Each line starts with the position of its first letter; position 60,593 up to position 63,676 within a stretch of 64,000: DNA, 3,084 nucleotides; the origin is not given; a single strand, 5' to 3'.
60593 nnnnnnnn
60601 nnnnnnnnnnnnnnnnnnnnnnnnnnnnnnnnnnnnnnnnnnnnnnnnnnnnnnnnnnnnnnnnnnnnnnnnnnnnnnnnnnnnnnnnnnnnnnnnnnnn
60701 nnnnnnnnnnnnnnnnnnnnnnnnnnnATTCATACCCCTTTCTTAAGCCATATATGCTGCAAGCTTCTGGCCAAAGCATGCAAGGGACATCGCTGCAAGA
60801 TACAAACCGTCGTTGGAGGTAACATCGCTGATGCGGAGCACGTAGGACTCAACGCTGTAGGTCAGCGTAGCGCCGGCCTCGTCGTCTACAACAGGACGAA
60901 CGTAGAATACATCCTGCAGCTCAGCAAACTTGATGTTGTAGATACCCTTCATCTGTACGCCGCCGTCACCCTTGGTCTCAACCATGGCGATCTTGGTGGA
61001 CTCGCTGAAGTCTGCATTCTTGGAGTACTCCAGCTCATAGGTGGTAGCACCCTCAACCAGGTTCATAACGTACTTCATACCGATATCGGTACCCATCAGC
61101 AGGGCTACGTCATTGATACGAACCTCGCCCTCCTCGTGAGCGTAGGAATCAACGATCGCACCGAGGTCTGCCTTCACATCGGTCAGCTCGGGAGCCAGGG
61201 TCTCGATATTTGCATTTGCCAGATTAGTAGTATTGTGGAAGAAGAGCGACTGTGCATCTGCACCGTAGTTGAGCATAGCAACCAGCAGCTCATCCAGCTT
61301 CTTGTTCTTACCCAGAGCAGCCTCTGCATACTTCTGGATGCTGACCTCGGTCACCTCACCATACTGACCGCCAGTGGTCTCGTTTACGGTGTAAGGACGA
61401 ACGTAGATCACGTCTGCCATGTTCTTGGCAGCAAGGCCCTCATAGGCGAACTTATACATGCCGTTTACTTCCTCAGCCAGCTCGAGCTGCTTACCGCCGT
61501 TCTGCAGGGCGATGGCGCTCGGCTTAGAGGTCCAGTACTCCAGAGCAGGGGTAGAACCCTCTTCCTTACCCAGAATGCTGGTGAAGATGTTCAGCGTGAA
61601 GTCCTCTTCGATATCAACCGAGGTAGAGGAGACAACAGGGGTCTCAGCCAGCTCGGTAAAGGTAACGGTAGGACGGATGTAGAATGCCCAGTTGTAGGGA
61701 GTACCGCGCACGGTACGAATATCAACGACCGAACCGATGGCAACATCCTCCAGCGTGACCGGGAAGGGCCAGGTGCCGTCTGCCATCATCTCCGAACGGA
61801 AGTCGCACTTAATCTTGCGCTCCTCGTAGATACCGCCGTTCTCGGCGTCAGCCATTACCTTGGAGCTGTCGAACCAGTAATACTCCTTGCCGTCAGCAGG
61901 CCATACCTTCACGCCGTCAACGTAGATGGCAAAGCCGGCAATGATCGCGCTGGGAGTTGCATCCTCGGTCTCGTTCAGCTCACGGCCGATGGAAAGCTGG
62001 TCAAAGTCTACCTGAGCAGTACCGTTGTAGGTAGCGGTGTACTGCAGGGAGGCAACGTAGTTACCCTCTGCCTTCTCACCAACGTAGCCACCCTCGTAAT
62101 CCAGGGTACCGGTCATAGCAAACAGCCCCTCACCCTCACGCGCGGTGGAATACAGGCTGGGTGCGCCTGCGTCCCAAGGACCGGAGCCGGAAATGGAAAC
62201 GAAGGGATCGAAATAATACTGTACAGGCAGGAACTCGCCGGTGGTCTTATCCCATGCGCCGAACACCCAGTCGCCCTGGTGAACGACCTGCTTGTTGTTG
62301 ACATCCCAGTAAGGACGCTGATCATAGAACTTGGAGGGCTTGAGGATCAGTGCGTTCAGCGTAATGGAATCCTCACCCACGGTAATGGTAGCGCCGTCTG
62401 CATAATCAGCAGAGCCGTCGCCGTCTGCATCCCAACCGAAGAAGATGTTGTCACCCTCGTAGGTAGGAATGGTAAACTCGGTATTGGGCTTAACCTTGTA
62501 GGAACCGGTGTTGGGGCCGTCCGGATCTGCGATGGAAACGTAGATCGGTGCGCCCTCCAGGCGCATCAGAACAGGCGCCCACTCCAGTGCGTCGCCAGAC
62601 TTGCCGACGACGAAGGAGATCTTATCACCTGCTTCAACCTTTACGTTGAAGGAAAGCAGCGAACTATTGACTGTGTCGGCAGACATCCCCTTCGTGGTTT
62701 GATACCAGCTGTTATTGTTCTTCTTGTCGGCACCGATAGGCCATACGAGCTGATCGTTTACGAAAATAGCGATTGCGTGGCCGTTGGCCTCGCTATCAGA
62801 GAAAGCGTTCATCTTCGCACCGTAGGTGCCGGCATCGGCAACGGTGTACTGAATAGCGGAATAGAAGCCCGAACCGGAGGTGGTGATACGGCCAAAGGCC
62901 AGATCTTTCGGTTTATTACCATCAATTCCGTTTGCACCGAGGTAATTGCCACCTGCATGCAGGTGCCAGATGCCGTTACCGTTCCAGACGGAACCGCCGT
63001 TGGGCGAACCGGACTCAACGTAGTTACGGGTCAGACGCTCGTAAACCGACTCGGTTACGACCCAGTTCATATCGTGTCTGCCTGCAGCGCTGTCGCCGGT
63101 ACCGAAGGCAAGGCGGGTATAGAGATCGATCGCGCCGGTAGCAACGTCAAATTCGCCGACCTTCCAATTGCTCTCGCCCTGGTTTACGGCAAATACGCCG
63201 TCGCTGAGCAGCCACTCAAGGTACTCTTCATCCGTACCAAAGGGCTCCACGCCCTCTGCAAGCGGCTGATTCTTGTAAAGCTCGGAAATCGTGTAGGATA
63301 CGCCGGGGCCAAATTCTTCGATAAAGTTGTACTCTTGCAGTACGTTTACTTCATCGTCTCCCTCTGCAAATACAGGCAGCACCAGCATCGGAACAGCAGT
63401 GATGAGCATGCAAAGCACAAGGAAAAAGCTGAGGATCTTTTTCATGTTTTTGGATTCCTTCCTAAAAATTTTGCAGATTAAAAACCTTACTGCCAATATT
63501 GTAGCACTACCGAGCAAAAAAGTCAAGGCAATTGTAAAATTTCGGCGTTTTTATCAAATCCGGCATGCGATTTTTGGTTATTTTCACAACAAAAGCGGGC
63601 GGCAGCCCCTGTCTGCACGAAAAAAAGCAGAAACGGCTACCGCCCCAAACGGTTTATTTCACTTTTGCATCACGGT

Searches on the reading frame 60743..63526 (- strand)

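Call 8: search_protein_families(library=pfam, proteins=[window:60743-63526:-], max_evalue=1)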
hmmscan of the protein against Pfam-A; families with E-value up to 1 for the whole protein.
window:60743-63526:- (927 aa): 2 families
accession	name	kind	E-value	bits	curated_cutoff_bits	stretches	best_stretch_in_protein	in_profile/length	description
PF12098.13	DUF3574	-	0.075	13.3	25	1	137-190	2-50/103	Protein of unknown function (DUF3574)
PF23664.1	Ig_Pom152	-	0.082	13.7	27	0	813-882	21-94/106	Nucleoporin pom152-like, immunoglobulin-like domain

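Call 18: search_protein_families(library=ncbifam, proteins=[window:60743-63526:-], max_evalue=10)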
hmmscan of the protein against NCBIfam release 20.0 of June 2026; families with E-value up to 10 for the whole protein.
window:60743-63526:- (927 aa): 0 families
